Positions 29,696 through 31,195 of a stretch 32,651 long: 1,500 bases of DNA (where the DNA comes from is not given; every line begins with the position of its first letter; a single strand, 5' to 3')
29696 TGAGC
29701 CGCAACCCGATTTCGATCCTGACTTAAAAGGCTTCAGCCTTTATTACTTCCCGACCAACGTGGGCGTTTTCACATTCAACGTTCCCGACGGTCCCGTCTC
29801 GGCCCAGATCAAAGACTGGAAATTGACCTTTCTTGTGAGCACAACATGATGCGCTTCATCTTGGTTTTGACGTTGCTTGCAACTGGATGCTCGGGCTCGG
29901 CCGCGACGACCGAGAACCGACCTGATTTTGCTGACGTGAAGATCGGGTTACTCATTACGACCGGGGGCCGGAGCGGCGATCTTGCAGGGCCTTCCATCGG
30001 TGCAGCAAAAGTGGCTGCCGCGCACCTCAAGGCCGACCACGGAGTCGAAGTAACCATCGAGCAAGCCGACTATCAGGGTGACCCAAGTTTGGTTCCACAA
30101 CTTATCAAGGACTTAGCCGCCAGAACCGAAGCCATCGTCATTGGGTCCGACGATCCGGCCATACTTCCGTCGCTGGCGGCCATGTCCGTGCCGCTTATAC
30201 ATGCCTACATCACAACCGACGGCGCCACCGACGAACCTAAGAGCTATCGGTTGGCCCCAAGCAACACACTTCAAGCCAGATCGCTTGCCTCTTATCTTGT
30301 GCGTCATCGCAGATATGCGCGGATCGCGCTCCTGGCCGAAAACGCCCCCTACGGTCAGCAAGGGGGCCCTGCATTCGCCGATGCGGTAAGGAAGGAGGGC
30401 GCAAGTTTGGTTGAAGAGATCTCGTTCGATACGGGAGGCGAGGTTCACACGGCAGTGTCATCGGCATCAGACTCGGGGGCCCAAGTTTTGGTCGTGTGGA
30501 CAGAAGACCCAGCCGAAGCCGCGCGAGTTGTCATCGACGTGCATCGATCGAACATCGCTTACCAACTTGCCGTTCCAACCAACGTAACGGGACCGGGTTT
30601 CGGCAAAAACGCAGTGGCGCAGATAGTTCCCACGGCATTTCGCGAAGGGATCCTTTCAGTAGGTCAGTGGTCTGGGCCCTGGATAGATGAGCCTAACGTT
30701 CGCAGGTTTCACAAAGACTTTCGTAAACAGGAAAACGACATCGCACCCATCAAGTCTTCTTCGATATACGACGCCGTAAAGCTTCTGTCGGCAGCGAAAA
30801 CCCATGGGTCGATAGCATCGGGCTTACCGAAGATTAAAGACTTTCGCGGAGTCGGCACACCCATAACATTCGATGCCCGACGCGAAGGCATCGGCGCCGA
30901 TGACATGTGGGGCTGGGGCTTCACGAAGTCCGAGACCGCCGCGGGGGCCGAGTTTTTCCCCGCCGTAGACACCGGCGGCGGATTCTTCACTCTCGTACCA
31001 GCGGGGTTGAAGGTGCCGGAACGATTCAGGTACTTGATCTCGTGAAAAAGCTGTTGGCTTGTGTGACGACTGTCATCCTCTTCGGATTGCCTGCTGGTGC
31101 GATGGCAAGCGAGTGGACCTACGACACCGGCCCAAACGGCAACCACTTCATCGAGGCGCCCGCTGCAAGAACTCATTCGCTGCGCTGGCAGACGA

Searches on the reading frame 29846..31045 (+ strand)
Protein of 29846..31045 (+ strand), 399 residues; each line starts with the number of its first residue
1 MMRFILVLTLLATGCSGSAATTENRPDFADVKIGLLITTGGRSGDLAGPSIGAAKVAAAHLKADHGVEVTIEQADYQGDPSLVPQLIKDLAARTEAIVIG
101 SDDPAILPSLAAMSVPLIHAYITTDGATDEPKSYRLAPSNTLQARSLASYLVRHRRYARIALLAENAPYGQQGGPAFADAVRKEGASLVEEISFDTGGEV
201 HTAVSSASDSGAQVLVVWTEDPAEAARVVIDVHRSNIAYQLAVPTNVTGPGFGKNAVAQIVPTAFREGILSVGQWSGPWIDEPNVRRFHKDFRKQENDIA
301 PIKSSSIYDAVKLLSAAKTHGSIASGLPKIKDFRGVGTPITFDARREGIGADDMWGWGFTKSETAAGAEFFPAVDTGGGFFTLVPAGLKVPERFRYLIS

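Call 26: search_protein_families(library=pfam, proteins=[window:29846-31045:+], max_evalue=0.001)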
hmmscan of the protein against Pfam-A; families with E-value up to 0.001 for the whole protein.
window:29846-31045:+ (399 aa): 2 families
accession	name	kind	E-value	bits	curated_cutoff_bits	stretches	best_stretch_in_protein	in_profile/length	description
PF13458.12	Peripla_BP_6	-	5.6e-27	95.7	31.7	1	31-354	2-333/343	Periplasmic binding protein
PF01094.35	ANF_receptor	-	5.6e-10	39.2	25.4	1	53-316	5-288/353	Receptor family ligand binding region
